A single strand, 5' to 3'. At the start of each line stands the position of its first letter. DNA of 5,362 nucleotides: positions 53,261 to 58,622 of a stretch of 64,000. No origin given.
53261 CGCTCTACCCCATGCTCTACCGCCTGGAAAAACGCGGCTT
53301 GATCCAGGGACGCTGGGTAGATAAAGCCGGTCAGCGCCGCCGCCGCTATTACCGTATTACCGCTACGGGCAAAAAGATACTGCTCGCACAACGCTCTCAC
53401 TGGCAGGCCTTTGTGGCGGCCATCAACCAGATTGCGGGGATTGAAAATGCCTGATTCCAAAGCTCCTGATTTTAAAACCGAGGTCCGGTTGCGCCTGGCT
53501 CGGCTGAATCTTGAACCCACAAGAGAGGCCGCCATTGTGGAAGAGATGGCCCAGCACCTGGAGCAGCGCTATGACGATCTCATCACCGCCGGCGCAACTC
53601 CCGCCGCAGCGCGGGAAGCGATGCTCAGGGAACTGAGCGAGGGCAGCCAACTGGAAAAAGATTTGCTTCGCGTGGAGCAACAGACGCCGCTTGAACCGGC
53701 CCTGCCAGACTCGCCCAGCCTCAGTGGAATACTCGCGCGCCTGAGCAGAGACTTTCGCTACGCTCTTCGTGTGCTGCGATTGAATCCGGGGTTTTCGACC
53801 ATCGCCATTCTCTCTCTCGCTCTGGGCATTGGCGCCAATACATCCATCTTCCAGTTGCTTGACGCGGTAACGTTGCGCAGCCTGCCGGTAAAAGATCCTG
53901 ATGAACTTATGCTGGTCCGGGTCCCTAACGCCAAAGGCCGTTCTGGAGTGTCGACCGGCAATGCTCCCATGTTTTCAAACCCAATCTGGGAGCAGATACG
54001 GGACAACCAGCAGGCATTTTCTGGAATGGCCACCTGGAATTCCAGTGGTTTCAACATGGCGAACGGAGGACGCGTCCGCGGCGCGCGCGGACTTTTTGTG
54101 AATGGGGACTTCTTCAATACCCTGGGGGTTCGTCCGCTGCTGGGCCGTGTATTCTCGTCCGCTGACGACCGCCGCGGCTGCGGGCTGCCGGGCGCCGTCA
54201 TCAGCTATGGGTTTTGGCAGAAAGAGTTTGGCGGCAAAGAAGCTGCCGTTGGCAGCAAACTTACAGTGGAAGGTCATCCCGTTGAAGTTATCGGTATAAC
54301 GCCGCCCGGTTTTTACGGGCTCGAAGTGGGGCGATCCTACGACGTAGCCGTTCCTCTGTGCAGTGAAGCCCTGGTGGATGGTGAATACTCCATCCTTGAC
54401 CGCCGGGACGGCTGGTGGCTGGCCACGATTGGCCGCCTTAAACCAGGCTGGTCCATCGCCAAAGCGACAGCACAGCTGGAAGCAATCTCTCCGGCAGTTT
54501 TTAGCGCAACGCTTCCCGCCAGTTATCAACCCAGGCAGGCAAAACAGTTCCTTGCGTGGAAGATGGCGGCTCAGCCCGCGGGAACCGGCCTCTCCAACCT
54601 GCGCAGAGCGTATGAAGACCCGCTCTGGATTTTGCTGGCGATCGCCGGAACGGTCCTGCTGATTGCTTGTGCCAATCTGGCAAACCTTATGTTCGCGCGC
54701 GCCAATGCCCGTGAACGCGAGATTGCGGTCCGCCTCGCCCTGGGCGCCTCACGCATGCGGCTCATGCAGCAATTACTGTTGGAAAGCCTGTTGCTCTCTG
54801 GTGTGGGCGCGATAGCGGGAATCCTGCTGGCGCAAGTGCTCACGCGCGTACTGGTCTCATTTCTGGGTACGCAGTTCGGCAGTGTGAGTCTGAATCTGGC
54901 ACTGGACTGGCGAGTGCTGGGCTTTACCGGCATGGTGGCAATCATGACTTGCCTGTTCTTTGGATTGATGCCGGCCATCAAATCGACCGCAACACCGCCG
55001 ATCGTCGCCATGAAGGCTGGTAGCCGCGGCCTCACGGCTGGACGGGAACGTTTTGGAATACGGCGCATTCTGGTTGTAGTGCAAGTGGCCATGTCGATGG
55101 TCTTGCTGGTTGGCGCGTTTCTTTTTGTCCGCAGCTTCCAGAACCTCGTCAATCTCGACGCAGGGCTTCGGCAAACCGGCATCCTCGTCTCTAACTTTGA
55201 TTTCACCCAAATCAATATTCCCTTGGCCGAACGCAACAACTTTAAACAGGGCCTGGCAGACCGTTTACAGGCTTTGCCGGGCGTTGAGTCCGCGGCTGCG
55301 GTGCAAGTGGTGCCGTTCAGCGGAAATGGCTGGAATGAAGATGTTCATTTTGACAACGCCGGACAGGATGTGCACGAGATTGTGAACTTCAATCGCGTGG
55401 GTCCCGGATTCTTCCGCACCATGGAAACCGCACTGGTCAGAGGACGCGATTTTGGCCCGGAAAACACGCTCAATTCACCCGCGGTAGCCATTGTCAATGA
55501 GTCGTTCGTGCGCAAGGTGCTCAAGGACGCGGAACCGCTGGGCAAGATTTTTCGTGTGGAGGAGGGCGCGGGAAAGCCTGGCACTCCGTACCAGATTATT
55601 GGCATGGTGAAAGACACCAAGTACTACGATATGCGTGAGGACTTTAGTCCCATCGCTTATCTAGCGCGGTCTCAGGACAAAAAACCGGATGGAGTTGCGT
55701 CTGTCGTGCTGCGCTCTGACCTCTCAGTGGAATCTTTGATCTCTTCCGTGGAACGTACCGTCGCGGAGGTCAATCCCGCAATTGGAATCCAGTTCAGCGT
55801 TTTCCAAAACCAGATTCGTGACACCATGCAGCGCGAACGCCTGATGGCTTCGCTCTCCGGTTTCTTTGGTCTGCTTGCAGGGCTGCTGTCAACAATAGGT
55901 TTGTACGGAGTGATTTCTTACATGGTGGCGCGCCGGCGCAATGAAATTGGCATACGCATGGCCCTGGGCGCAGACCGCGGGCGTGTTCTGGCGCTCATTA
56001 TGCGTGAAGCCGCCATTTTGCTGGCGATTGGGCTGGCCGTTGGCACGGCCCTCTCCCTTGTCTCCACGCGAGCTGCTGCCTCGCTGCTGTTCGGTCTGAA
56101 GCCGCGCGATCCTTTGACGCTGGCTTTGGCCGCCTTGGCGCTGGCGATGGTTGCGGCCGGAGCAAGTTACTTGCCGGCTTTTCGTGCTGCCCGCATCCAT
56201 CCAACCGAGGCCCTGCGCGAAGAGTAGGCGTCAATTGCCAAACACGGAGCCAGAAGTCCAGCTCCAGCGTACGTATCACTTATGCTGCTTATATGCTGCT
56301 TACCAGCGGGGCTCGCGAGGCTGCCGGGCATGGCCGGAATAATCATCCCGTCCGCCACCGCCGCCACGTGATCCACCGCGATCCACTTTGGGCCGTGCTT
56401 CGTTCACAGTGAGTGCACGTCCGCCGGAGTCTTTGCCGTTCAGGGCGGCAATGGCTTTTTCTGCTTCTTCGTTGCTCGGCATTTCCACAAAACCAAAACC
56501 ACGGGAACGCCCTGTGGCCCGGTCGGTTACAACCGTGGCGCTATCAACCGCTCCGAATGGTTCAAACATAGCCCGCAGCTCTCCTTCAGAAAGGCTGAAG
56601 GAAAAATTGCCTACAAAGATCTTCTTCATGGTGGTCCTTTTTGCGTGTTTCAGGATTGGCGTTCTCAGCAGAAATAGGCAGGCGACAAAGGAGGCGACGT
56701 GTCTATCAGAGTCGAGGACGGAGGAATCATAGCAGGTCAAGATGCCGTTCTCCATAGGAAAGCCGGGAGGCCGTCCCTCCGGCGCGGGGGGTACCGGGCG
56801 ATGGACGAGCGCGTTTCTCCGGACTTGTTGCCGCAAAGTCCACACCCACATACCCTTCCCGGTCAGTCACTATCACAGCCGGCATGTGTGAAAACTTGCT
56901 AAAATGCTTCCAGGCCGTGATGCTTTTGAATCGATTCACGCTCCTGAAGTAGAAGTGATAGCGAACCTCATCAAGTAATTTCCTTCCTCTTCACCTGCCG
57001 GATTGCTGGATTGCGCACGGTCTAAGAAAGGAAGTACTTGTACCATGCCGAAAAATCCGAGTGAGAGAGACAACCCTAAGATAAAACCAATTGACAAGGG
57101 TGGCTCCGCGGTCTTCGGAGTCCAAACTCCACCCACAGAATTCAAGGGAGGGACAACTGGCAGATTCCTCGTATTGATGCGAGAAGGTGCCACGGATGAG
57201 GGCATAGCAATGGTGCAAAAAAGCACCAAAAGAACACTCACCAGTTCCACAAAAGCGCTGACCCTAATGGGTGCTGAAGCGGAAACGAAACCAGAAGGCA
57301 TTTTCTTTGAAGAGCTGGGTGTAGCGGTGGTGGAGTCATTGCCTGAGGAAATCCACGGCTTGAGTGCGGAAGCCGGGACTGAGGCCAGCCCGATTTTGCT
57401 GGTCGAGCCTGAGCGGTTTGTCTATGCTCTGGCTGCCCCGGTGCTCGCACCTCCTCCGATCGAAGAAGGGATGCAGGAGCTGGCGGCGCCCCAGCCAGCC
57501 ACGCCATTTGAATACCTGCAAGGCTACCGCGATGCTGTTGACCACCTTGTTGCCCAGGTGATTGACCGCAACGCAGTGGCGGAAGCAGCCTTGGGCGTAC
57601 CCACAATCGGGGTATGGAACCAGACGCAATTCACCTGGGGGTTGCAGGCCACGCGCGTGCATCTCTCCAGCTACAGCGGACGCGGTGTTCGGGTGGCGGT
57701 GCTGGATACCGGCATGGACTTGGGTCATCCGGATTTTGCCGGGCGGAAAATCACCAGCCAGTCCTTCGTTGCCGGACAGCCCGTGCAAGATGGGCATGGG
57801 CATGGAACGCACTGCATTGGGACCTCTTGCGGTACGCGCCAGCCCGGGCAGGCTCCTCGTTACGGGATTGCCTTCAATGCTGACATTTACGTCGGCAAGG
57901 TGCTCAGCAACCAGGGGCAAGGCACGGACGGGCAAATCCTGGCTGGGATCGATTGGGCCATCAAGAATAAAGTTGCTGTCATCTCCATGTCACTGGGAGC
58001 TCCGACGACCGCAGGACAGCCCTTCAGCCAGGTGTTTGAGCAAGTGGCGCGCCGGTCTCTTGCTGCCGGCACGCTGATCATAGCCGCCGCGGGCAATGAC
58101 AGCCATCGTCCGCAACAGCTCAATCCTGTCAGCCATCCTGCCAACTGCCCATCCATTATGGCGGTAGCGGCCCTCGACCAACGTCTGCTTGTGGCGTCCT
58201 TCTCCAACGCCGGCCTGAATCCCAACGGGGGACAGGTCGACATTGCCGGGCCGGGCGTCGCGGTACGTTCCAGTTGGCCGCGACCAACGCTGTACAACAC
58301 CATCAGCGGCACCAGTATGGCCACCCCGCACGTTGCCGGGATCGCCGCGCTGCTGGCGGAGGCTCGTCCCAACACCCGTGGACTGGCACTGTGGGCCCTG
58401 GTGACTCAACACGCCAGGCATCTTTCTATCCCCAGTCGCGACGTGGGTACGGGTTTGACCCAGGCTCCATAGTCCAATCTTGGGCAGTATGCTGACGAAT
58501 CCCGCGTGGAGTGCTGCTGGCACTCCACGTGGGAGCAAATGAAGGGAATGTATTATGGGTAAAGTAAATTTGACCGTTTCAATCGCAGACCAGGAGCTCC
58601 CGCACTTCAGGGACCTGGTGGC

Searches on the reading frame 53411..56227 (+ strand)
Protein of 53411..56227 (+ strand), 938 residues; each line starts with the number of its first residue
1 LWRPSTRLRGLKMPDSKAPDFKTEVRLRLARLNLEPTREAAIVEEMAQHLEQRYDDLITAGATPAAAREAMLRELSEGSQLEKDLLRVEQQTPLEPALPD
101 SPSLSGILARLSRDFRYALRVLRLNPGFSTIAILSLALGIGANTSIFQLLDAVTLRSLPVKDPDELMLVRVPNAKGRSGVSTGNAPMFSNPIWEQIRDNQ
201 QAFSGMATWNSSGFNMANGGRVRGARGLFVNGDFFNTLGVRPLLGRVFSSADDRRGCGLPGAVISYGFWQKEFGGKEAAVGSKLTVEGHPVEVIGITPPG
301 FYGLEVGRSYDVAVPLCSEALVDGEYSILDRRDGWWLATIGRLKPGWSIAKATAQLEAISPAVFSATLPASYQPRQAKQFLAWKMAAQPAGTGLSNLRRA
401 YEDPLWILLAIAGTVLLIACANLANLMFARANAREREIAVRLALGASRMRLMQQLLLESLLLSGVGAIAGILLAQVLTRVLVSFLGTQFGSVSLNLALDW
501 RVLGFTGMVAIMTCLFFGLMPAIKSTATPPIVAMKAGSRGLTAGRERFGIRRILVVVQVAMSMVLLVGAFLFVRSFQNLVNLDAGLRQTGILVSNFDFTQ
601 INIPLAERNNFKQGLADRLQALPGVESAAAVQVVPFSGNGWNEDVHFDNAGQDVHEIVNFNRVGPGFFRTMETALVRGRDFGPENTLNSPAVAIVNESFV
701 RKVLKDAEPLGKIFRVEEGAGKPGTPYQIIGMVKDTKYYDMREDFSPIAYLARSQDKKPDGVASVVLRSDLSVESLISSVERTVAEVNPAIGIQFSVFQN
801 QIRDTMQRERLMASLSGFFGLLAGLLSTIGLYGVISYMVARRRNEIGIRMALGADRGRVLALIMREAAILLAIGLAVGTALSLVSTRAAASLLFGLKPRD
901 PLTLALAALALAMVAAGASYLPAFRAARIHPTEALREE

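Call 64: search_protein_families(library=pfam, proteins=[window:53411-56227:+], max_evalue=0.00001)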
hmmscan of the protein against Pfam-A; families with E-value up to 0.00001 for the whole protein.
window:53411-56227:+ (938 aa): 2 families
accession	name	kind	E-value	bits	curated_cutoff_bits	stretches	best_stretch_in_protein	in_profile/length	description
PF12704.14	MacB_PCD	-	3.9e-36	125.7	27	2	129-358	1-206/207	MacB-like periplasmic core domain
PF02687.27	FtsX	-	1.4e-25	90.1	25.5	2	410-530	2-120/120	FtsX-like permease C-terminal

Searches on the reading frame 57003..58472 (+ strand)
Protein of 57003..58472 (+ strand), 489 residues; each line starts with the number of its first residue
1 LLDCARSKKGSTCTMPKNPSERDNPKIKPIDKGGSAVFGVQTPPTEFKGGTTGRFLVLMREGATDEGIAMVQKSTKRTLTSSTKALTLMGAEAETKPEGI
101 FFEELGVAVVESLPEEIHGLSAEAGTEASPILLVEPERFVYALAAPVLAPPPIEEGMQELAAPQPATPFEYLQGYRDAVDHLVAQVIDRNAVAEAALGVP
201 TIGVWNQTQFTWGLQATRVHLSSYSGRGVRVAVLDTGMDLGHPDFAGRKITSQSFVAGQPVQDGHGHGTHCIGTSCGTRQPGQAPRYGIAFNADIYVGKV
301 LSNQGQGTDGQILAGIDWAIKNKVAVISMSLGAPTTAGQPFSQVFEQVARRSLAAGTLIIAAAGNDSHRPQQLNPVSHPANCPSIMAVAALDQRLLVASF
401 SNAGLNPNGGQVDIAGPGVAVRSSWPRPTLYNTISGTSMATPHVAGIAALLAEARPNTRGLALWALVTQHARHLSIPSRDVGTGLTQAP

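Call 64: search_protein_families(library=pfam, proteins=[window:57003-58472:+], max_evalue=0.00001)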
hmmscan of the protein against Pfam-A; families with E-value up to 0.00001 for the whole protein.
window:57003-58472:+ (489 aa): 1 family
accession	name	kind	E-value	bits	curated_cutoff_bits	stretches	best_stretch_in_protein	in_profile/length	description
PF00082.27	Peptidase_S8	-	1.9e-49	168.9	21.8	1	226-483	1-287/288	Subtilase family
